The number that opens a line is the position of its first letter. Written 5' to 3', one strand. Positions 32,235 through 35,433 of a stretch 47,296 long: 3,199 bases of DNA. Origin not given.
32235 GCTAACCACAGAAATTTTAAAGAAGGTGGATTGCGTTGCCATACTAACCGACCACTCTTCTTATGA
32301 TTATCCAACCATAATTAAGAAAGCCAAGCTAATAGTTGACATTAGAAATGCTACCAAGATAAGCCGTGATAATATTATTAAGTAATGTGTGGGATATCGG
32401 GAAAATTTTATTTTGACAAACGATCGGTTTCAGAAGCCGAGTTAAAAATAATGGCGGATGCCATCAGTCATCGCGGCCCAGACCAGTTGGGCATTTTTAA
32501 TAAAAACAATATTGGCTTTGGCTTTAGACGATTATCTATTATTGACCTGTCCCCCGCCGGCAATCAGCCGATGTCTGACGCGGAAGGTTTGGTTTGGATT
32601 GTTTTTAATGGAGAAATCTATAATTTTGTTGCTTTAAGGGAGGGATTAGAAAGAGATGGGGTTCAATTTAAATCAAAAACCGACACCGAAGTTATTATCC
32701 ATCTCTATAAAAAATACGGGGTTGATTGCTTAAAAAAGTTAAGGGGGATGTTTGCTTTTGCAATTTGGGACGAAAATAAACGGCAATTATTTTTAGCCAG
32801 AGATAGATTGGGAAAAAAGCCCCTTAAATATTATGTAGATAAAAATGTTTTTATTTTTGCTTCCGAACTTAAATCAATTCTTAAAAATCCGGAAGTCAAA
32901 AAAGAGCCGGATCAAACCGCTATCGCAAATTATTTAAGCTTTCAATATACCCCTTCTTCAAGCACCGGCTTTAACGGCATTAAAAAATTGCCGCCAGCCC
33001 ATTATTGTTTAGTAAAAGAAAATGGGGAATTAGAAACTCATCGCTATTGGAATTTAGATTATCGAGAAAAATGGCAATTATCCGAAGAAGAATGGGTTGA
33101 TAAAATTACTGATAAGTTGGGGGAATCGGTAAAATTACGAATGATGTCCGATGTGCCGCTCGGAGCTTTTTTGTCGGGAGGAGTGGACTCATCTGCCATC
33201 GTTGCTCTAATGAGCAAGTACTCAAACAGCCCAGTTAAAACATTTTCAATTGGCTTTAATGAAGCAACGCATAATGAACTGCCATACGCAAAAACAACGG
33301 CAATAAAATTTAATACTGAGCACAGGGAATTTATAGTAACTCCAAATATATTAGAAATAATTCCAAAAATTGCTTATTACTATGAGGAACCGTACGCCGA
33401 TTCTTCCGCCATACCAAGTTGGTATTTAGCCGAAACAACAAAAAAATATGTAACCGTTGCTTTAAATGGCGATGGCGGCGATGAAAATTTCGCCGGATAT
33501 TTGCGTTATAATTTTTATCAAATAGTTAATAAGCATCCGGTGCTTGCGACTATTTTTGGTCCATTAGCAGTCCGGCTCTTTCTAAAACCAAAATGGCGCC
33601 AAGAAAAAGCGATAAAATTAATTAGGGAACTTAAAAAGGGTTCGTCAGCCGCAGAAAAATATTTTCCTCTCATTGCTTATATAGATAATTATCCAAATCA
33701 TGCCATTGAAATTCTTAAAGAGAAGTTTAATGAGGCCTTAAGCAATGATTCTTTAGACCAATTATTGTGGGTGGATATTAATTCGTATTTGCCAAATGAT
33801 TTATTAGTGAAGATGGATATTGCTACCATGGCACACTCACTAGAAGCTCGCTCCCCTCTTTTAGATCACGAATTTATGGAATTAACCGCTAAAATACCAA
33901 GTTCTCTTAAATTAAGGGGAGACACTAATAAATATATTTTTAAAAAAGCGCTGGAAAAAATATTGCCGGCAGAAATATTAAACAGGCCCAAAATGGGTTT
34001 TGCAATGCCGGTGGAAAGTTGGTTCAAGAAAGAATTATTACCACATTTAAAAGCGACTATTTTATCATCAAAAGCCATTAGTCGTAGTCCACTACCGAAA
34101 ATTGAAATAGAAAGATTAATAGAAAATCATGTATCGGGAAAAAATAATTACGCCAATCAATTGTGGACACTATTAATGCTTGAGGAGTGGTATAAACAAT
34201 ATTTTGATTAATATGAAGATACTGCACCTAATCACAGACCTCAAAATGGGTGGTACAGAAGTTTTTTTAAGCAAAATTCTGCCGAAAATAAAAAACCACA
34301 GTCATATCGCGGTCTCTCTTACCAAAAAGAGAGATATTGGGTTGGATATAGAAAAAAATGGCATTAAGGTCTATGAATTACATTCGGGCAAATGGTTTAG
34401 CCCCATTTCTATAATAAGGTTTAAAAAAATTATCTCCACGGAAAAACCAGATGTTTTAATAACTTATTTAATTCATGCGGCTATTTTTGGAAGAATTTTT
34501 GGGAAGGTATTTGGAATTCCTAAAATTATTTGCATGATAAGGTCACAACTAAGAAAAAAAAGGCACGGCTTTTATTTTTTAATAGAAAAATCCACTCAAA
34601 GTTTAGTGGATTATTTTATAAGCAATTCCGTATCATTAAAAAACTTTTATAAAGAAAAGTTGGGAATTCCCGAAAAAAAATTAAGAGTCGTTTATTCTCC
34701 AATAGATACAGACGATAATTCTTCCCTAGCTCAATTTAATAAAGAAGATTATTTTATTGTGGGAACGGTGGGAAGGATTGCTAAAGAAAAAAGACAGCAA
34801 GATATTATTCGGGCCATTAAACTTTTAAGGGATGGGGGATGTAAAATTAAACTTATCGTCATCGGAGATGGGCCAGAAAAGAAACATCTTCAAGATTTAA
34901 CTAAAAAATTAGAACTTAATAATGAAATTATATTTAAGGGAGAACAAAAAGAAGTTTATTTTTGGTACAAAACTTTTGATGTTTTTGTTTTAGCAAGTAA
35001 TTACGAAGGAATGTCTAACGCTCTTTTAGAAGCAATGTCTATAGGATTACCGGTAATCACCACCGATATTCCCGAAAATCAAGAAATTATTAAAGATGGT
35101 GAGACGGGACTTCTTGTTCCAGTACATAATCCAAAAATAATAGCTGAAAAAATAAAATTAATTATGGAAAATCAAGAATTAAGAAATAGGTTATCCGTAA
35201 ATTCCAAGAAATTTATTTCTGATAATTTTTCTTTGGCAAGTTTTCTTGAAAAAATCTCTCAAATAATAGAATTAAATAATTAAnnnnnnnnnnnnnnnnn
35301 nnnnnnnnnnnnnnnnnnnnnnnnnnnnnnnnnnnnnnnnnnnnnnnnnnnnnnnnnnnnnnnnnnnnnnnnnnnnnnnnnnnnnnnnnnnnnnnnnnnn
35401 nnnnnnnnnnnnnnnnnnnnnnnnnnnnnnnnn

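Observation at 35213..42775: CDP-hexose operon with an acetolactate-synthase-like ThDP enzyme between rfbF and rfbG, plus a Lys-to-His 3-dehydratase: candidate branched-chain deoxy/amino-sugar pathway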

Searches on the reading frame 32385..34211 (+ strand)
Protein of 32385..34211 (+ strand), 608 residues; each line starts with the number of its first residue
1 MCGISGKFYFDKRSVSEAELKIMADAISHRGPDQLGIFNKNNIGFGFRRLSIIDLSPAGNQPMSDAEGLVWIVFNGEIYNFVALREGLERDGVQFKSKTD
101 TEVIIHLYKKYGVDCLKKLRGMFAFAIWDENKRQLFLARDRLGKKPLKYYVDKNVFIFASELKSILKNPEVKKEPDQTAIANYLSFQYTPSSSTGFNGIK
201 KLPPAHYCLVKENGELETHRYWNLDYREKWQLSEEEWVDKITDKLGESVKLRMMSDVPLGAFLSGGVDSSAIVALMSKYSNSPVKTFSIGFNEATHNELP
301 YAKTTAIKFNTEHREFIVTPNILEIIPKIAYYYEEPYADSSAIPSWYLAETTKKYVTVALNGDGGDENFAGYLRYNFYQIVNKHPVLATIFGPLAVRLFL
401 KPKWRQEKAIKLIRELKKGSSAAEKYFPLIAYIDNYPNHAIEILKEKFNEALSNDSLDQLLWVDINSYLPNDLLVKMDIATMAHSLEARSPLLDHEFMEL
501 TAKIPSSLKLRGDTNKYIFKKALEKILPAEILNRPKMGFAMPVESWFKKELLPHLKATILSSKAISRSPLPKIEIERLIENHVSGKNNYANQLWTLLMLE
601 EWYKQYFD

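Call 24: search_protein_families(library=pfam, proteins=[window:32385-34211:+], max_evalue=0.01)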
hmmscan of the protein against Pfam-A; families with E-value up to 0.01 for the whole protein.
window:32385-34211:+ (608 aa): 4 families
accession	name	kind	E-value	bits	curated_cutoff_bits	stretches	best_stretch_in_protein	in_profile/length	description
PF00733.27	Asn_synthase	-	2.2e-99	333.9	21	1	241-603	2-353/354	Asparagine synthase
PF13537.11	GATase_7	-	1.6e-46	157.7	25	1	48-166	2-122/123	Glutamine amidotransferase domain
PF13522.11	GATase_6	-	6.1e-44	149.6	27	1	32-161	1-130/130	Glutamine amidotransferase domain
PF12481.13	DUF3700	-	5.9e-06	26.4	27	1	70-168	77-178/228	Aluminium induced protein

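Call 36: search_protein_families(library=ncbifam, proteins=[window:32385-34211:+], max_evalue=0.00001)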
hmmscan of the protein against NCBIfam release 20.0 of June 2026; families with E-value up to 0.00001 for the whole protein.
window:32385-34211:+ (608 aa): 9 families
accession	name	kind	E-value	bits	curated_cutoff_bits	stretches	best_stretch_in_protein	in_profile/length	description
TIGR03108.1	eps_aminotran_1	hypoth_equivalog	4.9e-184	613.5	816.9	2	1-381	1-383/628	XrtA/PEP-CTERM system amidotransferase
TIGR01536.1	asn_synth_AEB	equivalog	4.7e-152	507.6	267.1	1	2-539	1-517/517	asparagine synthase (glutamine-hydrolyzing)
TIGR03104.1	trio_amidotrans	equivalog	3.4e-139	464.8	570.1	2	1-381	1-389/589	N-acetylglutaminylglutamine amidotransferase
NF006949.0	PRK09431.1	equivalog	3.6e-91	306.4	499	3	1-168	1-168/554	asparagine synthase B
NF033535.1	lass_lactam_cya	exception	3.2e-83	280.4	525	2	1-368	1-375/668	lasso peptide isopeptide bond-forming cyclase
NF001484.0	PRK00331.1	subfamily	8.5e-14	50.8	381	1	62-168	87-201/601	isomerizing glutamine--fructose-6-phosphate transaminase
TIGR01135.1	glmS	equivalog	1.1e-13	50.6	418.05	1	62-168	86-200/607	glutamine--fructose-6-phosphate transaminase (isomerizing)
NF033561.1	macrolact_Ik_Al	subfamily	3.3e-13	49.1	300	1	189-367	146-329/561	albusnodin/ikarugamycin family macrolactam cyclase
TIGR01134.1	purF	equivalog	2.2e-08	33.9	350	1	60-163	84-197/432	amidophosphoribosyltransferase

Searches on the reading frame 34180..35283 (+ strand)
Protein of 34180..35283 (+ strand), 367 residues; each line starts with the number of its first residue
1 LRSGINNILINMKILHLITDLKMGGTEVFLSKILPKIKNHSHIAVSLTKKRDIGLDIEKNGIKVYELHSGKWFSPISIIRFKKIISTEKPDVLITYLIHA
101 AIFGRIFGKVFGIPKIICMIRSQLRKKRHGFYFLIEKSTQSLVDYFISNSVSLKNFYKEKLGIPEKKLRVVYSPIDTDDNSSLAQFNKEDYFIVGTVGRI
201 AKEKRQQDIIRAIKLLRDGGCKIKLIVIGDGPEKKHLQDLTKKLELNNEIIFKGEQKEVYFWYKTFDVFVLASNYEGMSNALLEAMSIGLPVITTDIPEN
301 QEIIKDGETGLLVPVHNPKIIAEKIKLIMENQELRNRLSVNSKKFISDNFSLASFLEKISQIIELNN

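Call 24: search_protein_families(library=pfam, proteins=[window:34180-35283:+], max_evalue=0.01)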
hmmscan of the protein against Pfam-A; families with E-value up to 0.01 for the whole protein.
window:34180-35283:+ (367 aa): 6 families
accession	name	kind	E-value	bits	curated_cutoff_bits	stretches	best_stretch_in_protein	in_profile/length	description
PF00534.26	Glycos_transf_1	-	9.1e-44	149.4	26.4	1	187-344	11-171/172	Glycosyl transferases group 1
PF13692.12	Glyco_trans_1_4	-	5.4e-36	124.4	27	1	193-331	3-142/142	Glycosyl transferases group 1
PF13439.12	Glyco_transf_4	-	7e-11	42.9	28.5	1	57-178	40-169/170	Glycosyltransferase Family 4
PF13477.12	Glyco_trans_4_2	-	0.00013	22.6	23.4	1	27-121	10-107/139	Glycosyl transferase 4-like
PF13579.12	Glyco_trans_4_4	-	0.0011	19.7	29.7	1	61-172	39-156/158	Glycosyl transferase 4-like domain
PF13524.12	Glyco_trans_1_2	-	0.0023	18.3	25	1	259-357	40-140/144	Glycosyl transferase-like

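Call 36: search_protein_families(library=ncbifam, proteins=[window:34180-35283:+], max_evalue=0.00001)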
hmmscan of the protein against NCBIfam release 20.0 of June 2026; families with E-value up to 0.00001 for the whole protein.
window:34180-35283:+ (367 aa): 33 families (the best 25 are shown)
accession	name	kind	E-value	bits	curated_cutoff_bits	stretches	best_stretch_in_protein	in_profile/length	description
TIGR03088.1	stp2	hypoth_equivalog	4.5e-49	167.5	409.05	1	13-362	3-369/374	TIGR03088 family PEP-CTERM/XrtA system glycosyltransferase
NF011726.0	PRK15179.1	equivalog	6.6e-33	113.9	733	1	83-362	394-690/694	Vi polysaccharide biosynthesis protein TviE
NF041876.1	EPS_EpsE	equivalog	1.1e-31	110.5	400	1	185-353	208-383/389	exopolysaccharide biosynthesis GT4 family glycosyltransferase EpsE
NF050063.1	ProtGlycPglJ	equivalog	1.6e-29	103.3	500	1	17-344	7-345/363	N-acetylgalactosamine-N,N'-diacetylbacillosaminyl-diphospho-undecaprenol 4-alpha-N-acetylgalactosaminyltransferase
TIGR03999.1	thiol_BshA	equivalog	1.1e-28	100.2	273.7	1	145-359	147-366/375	N-acetyl-alpha-D-glucosaminyl L-malate synthase BshA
NF007396.0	PRK09922.1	equivalog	1.2e-26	93.5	385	1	12-363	3-355/361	lipopolysaccharide 1,6-galactosyltransferase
NF050056.1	ProtGlycPglH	equivalog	1.7e-24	86.5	600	1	12-363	1-350/354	GalNAc-alpha-(1->4)-GalNAc-alpha-(1->3)-diNAcBac-PP-undecaprenol alpha-1,4-N-acetyl-D-galactosaminyltransferase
TIGR04157.1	glyco_rSAM_CFB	subfamily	2.9e-23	82.5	400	1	134-362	161-405/406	TIGR04157 family glycosyltransferase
NF047881.1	glyco_SdgB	exception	4.5e-22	78.4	800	1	170-364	299-494/496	serine-aspartate repeat adhesin O-glycosyltransferase SdgB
NF047880.1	glyco_SdgA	exception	6.4e-21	74.5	800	1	184-363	309-487/488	serine-aspartate repeat adhesin O-glycosyltransferase SdgA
NF038229.1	Glyco4_Geo_Pelo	equivalog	1.1e-18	67.3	400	1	83-359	49-329/338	GPMC system family 4 glycosyltransferase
TIGR04063.1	stp3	hypoth_equivalog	1.7e-18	66.7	442.05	1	179-349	201-378/397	TIGR04063 family PEP-CTERM/XrtA system glycosyltransferase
NF049988.1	MGlcDAGSynMgs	equivalog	1.5e-17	64.1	400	1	187-351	209-372/398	alpha-monoglucosyldiacylglycerol synthase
NF047684.1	TeichurnBiosyTuaC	equivalog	2.2e-17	63.1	550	1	192-353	220-376/391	teichuronic acid biosynthesis protein TuaC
TIGR02918.1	TIGR02918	equivalog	2.4e-17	62.8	574.6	1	142-330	270-463/500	accessory Sec system glycosyltransferase GtfA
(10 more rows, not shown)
